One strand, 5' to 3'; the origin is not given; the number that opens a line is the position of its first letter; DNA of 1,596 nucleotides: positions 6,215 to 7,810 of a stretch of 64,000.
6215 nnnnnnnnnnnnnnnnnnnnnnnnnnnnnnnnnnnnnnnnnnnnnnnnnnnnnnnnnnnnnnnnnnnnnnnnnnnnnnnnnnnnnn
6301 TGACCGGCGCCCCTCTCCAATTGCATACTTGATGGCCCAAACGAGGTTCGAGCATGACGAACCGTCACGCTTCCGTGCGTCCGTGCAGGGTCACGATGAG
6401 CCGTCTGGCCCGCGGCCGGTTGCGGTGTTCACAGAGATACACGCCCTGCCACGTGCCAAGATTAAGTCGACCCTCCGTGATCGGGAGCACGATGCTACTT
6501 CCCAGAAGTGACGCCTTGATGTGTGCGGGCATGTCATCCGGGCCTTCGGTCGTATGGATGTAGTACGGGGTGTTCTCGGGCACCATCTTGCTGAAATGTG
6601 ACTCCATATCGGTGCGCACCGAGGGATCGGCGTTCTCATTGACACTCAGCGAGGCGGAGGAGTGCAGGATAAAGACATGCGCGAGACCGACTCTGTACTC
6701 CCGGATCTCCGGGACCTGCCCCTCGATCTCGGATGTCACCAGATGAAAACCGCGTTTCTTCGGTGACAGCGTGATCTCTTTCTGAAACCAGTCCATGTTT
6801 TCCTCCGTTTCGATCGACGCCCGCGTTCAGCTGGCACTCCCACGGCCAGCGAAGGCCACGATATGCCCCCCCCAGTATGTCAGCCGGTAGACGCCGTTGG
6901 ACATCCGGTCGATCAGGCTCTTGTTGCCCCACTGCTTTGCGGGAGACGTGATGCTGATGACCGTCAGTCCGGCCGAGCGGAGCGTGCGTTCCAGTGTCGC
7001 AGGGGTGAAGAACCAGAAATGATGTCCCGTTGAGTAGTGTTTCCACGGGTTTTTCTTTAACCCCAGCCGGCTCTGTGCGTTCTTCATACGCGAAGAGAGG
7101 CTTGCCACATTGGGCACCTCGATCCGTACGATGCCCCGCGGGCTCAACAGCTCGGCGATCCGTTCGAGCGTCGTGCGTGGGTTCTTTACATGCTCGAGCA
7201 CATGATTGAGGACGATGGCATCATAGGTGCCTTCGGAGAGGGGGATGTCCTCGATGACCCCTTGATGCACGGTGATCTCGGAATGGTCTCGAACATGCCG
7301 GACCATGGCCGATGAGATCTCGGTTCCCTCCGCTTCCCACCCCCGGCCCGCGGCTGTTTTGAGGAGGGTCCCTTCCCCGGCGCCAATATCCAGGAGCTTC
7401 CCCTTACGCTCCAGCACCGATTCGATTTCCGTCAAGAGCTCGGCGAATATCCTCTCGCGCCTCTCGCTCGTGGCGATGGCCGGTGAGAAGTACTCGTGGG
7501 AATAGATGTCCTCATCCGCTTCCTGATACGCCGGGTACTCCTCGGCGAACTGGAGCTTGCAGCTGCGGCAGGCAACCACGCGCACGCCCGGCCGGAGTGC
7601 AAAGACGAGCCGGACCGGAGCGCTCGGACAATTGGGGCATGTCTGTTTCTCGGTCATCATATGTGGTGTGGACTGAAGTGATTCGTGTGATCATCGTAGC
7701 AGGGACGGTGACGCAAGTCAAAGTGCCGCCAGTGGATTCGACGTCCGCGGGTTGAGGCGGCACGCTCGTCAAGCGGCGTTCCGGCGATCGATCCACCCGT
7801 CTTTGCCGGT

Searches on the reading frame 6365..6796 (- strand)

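Call 41: search_protein_families(library=pfam, proteins=[window:6365-6796:-], max_evalue=0.00001)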
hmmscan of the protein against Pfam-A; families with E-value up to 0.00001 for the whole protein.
window:6365-6796:- (143 aa): 1 family
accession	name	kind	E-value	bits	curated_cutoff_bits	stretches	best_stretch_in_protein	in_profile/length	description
PF01894.22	UPF0047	-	1e-41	142.2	27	1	20-136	2-116/117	Uncharacterised protein family UPF0047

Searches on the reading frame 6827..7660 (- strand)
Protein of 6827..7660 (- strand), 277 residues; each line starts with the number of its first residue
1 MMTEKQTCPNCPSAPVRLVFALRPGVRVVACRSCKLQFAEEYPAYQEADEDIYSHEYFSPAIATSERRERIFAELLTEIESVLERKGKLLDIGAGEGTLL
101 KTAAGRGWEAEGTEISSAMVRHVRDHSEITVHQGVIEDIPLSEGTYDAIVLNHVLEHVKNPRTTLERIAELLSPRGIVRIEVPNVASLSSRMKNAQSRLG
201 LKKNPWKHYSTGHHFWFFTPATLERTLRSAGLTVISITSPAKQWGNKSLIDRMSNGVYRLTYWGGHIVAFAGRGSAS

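Call 41: search_protein_families(library=pfam, proteins=[window:6827-7660:-], max_evalue=0.00001)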
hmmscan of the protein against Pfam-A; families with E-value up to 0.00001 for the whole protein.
window:6827-7660:- (277 aa): 6 families
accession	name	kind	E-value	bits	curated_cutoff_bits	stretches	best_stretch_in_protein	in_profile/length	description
PF13489.12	Methyltransf_23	-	2e-29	102.9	27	1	66-236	3-163/164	Methyltransferase domain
PF08241.18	Methyltransf_11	-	3.2e-17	63.4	21.2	1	90-178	1-93/95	Methyltransferase domain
PF08242.18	Methyltransf_12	-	5e-15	56.5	30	1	90-177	1-97/98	Methyltransferase domain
PF13649.12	Methyltransf_25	-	1.6e-14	54.8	27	1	90-176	2-97/97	Methyltransferase domain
PF13847.12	Methyltransf_31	-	3.5e-14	53.1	27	1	85-197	3-127/145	Methyltransferase domain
PF07021.18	MetW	-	8.3e-08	32.5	21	1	78-193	6-120/193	Methionine biosynthesis protein MetW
